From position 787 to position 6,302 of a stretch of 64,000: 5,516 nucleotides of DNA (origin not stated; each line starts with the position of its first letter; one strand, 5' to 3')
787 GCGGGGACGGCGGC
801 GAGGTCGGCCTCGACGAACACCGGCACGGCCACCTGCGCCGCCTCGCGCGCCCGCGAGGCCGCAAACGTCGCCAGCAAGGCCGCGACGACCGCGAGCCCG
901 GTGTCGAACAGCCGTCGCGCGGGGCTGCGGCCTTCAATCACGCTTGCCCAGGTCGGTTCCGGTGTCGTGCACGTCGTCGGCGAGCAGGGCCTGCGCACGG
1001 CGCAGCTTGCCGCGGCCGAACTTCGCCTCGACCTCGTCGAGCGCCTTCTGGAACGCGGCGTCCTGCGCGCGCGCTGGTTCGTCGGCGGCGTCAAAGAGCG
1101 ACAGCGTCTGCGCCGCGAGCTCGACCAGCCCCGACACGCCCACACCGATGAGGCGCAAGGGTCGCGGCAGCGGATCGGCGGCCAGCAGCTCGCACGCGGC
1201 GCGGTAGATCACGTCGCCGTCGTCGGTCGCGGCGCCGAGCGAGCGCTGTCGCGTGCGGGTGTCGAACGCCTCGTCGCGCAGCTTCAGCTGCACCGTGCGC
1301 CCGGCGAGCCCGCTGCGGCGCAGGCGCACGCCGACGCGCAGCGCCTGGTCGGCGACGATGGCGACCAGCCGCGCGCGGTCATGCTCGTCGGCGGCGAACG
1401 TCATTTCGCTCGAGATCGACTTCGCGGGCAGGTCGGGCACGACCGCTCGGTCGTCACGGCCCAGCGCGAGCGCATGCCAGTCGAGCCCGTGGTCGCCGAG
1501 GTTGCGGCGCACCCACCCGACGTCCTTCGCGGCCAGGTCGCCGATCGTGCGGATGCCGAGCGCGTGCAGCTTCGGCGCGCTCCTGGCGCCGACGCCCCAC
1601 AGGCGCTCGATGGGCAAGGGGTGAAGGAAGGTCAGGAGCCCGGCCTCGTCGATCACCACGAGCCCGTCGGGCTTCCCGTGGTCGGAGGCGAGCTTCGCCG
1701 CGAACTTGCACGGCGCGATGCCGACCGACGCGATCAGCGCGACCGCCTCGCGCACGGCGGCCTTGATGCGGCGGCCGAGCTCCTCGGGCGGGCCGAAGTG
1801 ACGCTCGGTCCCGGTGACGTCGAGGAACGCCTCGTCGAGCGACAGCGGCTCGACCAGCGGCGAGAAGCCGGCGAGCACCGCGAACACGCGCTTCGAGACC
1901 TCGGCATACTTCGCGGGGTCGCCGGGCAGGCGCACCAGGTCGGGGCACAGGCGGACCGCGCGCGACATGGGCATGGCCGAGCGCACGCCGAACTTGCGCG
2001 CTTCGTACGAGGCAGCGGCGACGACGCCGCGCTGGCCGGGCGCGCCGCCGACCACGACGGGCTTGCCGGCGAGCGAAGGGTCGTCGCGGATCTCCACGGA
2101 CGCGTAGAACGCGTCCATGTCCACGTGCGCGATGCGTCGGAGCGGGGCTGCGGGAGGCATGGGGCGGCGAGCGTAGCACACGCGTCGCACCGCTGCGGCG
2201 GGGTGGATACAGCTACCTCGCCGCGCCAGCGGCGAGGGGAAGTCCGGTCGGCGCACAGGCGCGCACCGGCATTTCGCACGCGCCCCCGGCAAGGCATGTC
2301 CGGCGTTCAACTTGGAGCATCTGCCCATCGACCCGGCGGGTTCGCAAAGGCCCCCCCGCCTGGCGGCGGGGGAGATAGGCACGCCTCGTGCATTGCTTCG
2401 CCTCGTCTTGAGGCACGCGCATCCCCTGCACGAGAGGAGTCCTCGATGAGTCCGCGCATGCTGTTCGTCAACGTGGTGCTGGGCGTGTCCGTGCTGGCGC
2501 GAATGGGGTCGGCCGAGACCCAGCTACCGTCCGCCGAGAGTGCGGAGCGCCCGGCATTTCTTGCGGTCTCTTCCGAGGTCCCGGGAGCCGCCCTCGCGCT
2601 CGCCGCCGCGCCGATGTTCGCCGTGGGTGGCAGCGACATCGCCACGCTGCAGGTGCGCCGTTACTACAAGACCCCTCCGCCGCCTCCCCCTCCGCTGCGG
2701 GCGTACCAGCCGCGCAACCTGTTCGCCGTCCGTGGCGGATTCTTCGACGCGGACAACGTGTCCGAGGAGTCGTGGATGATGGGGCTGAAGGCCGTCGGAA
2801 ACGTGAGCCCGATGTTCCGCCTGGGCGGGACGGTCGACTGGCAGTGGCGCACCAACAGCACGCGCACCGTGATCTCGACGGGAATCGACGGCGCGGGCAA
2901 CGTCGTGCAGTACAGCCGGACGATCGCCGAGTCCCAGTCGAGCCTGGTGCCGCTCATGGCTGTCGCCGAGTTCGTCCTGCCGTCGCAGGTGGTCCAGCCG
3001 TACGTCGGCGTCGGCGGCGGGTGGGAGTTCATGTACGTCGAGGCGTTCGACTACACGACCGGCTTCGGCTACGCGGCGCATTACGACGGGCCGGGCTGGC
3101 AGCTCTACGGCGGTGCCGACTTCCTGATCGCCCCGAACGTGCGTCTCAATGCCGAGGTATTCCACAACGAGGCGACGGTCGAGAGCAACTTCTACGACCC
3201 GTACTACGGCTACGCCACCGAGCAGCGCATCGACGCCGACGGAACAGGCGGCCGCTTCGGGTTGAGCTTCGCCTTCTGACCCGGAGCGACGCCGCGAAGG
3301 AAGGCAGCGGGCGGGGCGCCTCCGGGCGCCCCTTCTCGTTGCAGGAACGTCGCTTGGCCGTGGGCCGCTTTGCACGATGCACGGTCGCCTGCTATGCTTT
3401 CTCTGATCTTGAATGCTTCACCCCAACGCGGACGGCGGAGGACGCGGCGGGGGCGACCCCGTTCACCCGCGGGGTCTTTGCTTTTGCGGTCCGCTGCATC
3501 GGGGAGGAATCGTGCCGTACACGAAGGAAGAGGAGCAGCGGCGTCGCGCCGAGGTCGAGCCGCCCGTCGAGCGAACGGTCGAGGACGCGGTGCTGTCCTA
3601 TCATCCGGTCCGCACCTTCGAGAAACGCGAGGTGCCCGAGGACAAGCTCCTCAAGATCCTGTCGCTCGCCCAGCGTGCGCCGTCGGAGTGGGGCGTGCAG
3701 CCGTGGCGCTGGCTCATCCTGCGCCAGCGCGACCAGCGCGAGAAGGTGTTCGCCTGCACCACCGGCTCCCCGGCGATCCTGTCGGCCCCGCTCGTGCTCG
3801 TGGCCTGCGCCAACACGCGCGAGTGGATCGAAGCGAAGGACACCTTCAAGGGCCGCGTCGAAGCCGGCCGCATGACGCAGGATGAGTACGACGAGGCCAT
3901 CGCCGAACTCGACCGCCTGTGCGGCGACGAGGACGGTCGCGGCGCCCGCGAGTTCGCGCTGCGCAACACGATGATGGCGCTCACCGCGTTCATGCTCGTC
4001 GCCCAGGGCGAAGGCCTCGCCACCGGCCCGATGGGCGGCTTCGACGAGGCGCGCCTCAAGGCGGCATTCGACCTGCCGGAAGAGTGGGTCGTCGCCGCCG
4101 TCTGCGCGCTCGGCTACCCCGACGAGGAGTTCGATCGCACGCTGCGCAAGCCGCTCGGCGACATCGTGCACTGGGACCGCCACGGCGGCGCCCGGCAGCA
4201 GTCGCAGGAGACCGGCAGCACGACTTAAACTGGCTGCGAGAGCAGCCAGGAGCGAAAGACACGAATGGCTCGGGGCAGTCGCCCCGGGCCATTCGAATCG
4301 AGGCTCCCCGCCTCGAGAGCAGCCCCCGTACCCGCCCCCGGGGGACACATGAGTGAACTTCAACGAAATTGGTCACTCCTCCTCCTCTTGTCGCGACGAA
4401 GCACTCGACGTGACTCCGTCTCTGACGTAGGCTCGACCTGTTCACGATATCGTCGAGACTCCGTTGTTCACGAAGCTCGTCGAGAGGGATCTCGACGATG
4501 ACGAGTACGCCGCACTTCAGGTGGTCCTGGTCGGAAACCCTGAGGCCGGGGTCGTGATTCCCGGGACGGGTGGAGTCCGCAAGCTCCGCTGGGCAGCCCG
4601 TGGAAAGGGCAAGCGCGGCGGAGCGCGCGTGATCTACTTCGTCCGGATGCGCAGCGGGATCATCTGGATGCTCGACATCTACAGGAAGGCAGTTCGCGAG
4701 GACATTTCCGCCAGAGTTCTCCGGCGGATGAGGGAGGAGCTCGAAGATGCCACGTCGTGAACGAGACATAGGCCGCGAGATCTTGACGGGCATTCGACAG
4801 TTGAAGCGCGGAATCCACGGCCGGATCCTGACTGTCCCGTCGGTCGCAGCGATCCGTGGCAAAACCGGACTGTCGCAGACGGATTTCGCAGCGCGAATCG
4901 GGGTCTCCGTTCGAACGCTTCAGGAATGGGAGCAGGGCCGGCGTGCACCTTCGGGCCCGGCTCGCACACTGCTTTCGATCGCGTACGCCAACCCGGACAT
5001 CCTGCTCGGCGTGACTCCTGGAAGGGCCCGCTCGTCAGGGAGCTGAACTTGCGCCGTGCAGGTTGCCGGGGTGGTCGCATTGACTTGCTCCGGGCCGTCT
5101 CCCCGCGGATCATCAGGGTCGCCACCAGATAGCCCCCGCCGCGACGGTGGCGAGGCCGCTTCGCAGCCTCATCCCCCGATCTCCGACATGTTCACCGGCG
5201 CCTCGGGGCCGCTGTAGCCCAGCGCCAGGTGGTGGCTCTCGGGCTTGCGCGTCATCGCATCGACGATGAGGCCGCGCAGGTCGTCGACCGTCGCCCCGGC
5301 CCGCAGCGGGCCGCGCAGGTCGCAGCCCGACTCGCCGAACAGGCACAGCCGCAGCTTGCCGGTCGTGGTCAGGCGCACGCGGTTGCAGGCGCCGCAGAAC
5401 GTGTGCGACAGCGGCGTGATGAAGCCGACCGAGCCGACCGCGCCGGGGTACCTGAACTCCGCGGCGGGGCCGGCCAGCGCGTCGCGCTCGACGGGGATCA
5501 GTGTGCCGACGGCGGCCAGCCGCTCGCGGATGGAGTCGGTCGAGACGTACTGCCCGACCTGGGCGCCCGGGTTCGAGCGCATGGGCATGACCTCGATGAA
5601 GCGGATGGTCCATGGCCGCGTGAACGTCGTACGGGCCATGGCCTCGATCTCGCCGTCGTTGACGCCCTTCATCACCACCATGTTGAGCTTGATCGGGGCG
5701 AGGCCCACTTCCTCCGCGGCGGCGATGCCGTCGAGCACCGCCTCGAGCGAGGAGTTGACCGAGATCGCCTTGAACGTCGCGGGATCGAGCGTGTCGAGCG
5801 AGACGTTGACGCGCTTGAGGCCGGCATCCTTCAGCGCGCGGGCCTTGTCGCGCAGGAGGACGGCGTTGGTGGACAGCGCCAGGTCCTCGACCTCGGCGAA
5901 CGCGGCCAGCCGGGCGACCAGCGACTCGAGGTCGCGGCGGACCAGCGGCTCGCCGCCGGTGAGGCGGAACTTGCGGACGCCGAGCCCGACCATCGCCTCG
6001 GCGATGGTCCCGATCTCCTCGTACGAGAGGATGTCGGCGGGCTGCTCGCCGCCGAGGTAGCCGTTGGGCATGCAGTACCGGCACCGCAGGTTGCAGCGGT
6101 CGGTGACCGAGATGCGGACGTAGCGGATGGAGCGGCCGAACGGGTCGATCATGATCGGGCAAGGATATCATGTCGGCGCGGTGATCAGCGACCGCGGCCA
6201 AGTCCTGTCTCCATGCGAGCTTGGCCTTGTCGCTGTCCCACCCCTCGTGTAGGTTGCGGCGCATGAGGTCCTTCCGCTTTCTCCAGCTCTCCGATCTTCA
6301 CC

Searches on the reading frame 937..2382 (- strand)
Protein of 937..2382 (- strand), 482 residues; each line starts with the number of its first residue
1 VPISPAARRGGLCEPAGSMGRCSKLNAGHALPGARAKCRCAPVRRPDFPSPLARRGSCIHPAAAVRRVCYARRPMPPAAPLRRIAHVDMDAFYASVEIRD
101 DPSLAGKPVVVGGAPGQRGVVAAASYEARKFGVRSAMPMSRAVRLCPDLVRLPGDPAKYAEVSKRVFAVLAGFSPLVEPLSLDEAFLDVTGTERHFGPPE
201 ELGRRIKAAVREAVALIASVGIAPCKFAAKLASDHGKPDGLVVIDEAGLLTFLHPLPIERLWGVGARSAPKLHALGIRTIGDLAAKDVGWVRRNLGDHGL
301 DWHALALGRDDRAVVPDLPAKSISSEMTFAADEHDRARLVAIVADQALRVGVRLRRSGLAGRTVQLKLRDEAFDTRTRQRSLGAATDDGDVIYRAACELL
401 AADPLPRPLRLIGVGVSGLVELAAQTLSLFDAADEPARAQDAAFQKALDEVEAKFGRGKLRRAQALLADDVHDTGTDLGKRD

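Call 11: search_protein_families(library=pfam, proteins=[window:937-2382:-], max_evalue=0.01)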
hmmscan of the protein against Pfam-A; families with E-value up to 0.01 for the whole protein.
window:937-2382:- (482 aa): 4 families
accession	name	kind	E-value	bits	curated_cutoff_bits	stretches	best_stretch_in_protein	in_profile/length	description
PF00817.25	IMS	-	1.7e-50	171.2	23.2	1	87-234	1-148/148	impB/mucB/samB family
PF11799.13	IMS_C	-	2.5e-26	92.7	20.7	1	321-429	2-109/109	impB/mucB/samB family C-terminal domain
PF11798.14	IMS_HHH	-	2.8e-07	30.8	24.4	1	249-277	4-32/32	IMS family HHH motif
PF10391.15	DNA_pol_lambd_f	-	0.00043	20.5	29.8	1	261-285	6-30/51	Fingers domain of DNA polymerase lambda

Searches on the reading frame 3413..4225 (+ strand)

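Call 11: search_protein_families(library=pfam, proteins=[window:3413-4225:+], max_evalue=0.01)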
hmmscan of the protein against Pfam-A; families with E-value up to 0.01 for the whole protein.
window:3413-4225:+ (271 aa): 2 families
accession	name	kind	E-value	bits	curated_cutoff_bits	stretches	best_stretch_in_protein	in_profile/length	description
PF00881.29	Nitroreductase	-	8.2e-24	85.1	23.5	1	66-235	7-167/167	Nitroreductase family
PF14512.11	TM1586_NiRdase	-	0.0017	18.4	27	0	192-255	90-152/215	Putative TM nitroreductase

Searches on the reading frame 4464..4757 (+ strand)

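Call 75: search_protein_families(library=pfam, proteins=[window:4464-4757:+], max_evalue=0.01)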
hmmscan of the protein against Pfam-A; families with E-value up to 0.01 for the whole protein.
window:4464-4757:+ (98 aa): 1 family
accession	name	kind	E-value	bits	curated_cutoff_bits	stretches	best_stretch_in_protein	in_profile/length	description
PF06296.18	RelE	-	1.6e-05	25.5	27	1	36-90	41-94/120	RelE toxin of RelE / RelB toxin-antitoxin system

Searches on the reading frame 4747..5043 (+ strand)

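Call 75: search_protein_families(library=pfam, proteins=[window:4747-5043:+], max_evalue=0.01)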
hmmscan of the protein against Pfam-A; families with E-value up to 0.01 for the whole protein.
window:4747-5043:+ (99 aa): 7 families
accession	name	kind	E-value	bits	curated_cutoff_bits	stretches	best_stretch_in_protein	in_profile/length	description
PF01381.28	HTH_3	-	3.1e-10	40.4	23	1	34-70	2-38/55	Helix-turn-helix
PF13560.12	HTH_31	-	1.1e-07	32.5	27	1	35-71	8-45/64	Helix-turn-helix domain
PF15731.11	MqsA_antitoxin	-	9.1e-05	23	30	1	9-86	50-127/131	Antitoxin component of bacterial toxin-antitoxin system, MqsA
PF20432.4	Xre-like-HTH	-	0.00075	20.2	25.8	1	32-65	14-46/63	Antitoxin Xre-like helix-turn-helix domain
PF12844.13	HTH_19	-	0.00075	19.8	30.2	1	35-79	6-48/64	Helix-turn-helix domain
PF22495.2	HTH_92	-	0.0033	17.1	27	1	35-76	2-42/45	RsaL-like HTH domain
PF13518.12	HTH_28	-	0.0065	17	25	0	41-67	12-38/52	Helix-turn-helix domain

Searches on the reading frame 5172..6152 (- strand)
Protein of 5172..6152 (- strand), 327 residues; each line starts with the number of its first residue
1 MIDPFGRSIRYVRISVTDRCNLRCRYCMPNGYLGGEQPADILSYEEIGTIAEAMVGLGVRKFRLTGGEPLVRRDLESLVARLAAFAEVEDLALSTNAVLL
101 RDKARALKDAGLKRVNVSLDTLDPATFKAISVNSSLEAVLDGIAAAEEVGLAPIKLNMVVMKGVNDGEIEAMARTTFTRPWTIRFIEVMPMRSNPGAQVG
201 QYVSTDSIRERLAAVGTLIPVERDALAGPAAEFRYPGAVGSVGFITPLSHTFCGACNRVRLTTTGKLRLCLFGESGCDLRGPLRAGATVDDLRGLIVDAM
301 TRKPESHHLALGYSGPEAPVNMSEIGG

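Call 11: search_protein_families(library=pfam, proteins=[window:5172-6152:-], max_evalue=0.01)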
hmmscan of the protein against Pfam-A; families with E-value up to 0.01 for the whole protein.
window:5172-6152:- (327 aa): 3 families
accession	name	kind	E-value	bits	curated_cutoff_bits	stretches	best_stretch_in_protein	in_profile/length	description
PF04055.27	Radical_SAM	-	3.4e-36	125.3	29.5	1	14-174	1-164/166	Radical SAM superfamily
PF06463.18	Mob_synth_C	-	2.7e-34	118.3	37.4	1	182-308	2-127/128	Molybdenum Cofactor Synthesis C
PF13353.11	Fer4_12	-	0.0023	18.7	22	1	18-95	13-90/137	4Fe-4S single cluster domain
